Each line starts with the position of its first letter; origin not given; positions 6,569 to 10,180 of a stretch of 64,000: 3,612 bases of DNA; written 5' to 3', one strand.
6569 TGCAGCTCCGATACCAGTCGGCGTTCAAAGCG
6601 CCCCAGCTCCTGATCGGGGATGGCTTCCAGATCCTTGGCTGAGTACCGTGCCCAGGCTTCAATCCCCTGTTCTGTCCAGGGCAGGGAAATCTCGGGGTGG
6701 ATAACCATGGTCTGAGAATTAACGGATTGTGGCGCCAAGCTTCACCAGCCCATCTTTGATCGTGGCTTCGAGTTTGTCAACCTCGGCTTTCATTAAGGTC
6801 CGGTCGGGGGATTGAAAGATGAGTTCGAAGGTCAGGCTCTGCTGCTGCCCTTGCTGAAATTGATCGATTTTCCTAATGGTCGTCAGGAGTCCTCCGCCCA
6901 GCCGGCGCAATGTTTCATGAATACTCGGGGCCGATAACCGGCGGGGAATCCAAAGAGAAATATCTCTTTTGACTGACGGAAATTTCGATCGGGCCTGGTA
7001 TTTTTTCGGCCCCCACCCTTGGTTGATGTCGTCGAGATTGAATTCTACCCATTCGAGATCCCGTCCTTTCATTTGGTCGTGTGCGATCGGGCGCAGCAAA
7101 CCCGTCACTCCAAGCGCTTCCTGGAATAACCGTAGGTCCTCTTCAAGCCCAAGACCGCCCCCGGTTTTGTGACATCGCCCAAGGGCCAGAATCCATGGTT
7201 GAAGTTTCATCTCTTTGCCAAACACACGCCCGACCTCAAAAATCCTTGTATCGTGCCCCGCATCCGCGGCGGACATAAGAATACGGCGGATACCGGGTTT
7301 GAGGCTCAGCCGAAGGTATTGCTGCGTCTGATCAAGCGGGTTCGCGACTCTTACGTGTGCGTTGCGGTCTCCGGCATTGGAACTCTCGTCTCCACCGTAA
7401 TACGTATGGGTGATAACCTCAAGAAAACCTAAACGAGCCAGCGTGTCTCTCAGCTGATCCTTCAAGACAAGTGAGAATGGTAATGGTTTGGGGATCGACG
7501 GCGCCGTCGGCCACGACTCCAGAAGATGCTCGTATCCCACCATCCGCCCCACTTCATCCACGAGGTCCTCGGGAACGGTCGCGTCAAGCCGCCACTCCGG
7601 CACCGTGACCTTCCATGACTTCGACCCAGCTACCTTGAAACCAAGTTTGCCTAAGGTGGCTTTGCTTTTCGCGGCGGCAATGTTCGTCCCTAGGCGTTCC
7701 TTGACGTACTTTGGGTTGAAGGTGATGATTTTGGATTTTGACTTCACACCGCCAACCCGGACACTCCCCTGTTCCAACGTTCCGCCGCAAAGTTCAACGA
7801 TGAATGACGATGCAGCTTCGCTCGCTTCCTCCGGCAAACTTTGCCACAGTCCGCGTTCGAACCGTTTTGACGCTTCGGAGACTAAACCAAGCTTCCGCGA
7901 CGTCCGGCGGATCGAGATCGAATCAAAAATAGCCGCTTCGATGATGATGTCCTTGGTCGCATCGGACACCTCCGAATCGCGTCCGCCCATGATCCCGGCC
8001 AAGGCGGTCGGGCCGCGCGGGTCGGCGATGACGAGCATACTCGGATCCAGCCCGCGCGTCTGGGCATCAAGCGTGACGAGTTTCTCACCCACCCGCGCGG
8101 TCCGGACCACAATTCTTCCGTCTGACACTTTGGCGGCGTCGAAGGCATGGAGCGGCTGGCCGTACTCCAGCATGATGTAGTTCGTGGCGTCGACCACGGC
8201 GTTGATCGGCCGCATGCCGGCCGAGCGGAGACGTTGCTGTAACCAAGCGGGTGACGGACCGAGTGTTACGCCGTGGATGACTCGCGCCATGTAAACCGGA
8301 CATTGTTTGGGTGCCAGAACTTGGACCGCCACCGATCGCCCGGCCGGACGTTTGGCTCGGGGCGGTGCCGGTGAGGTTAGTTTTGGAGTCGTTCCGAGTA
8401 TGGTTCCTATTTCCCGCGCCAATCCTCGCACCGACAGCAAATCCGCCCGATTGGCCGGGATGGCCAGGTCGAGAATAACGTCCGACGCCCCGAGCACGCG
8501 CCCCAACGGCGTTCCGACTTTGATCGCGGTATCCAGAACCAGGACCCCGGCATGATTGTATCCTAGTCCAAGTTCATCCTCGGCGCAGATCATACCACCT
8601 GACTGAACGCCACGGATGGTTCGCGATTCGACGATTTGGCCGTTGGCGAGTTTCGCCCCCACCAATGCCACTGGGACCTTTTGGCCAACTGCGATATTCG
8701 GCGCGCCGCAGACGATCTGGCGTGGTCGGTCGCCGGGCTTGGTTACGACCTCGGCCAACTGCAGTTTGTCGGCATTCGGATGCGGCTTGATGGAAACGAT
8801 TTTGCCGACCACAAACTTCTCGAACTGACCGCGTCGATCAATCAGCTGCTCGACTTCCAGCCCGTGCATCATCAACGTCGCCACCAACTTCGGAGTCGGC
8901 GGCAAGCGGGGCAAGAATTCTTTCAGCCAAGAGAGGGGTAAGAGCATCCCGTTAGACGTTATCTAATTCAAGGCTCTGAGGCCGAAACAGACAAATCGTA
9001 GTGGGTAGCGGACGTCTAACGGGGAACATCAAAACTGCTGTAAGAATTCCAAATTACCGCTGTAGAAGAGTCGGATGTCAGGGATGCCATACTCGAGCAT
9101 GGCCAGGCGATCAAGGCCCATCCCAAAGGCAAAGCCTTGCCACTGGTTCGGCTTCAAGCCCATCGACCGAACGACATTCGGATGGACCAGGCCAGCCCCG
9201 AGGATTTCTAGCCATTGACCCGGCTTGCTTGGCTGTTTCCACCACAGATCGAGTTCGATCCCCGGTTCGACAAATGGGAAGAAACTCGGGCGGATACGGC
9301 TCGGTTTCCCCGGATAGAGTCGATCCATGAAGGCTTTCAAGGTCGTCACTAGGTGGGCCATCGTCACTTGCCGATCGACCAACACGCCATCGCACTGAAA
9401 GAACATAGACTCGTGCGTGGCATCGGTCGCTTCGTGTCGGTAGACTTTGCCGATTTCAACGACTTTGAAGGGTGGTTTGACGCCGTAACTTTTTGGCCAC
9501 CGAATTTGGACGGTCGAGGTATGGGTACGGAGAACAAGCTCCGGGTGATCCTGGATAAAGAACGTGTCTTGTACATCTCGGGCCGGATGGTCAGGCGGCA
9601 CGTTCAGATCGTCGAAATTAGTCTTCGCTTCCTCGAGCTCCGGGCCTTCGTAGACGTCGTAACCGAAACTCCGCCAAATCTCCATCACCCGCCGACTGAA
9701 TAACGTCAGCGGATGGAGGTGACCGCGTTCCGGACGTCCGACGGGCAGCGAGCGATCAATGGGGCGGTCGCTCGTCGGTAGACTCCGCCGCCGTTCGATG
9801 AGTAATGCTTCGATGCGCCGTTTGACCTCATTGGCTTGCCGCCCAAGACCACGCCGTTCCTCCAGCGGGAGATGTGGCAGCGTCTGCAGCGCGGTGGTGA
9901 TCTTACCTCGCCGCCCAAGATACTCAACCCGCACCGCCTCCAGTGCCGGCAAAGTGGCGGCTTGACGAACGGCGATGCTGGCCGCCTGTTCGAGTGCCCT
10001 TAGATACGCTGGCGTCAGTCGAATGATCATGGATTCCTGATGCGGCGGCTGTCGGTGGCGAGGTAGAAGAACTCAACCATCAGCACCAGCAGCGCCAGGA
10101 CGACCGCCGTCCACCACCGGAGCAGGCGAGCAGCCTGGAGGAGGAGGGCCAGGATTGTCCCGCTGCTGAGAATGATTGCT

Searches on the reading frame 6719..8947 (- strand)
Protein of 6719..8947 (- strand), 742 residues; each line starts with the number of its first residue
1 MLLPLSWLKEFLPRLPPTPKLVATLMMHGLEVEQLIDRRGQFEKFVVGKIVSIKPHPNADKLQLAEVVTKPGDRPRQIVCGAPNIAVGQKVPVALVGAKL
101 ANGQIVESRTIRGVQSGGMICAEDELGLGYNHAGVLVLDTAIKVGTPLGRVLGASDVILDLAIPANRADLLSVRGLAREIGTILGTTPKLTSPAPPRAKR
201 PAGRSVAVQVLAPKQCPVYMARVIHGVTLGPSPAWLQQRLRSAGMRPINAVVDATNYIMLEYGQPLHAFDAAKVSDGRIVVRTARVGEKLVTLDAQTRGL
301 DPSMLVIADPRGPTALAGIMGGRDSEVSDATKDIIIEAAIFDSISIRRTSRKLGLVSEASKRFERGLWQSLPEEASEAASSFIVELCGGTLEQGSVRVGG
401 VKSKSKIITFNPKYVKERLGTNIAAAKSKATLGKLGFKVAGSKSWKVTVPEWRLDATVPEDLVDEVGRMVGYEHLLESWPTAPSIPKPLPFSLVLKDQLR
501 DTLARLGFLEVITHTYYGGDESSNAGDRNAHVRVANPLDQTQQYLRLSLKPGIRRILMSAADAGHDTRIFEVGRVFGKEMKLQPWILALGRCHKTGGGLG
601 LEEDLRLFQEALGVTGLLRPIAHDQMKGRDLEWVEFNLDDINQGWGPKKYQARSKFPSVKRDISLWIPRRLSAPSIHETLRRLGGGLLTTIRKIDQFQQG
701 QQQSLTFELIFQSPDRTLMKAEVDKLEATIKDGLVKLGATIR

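Call 56: search_protein_families(library=pfam, proteins=[window:6719-8947:-], max_evalue=0.00001)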
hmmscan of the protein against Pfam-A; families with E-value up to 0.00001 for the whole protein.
window:6719-8947:- (742 aa): 5 families
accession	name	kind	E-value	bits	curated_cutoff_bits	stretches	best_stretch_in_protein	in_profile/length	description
PF03483.22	B3_4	-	2.5e-68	229.5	29.3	1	215-388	1-174/174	B3/4 domain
PF01588.26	tRNA_bind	-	1.5e-18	67.1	27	1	45-146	1-95/96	Putative tRNA binding domain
PF03484.21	B5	-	1.9e-17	63.7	28.6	1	408-472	1-67/67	tRNA synthetase B5 domain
PF03147.19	FDX-ACB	-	1.4e-16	61.1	31.1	1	654-742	1-94/94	Ferredoxin-fold anticodon binding domain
PF17759.6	tRNA_synthFbeta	-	1.1e-14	54.9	22.4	1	479-588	5-122/214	Phenylalanyl tRNA synthetase beta chain CLM domain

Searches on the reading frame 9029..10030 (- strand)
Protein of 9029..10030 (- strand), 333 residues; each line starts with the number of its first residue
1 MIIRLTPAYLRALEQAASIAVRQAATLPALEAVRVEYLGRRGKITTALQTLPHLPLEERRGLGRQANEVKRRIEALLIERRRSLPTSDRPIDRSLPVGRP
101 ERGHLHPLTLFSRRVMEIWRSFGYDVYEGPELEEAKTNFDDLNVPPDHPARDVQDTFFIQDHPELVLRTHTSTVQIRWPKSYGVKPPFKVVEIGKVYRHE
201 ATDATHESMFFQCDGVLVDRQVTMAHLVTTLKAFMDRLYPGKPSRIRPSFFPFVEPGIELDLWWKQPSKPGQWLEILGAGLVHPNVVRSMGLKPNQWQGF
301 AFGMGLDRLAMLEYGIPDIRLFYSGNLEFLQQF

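Call 56: search_protein_families(library=pfam, proteins=[window:9029-10030:-], max_evalue=0.00001)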
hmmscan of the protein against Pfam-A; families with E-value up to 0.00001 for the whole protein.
window:9029-10030:- (333 aa): 2 families
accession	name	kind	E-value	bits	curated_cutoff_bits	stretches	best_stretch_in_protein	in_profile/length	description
PF01409.25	tRNA-synt_2d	-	1.7e-82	277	19.8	1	91-333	2-246/246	tRNA synthetases class II core domain (F)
PF02912.23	Phe_tRNA-synt_N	-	3e-16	59.6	22.3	1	26-84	2-60/69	Aminoacyl tRNA synthetase class II, N-terminal domain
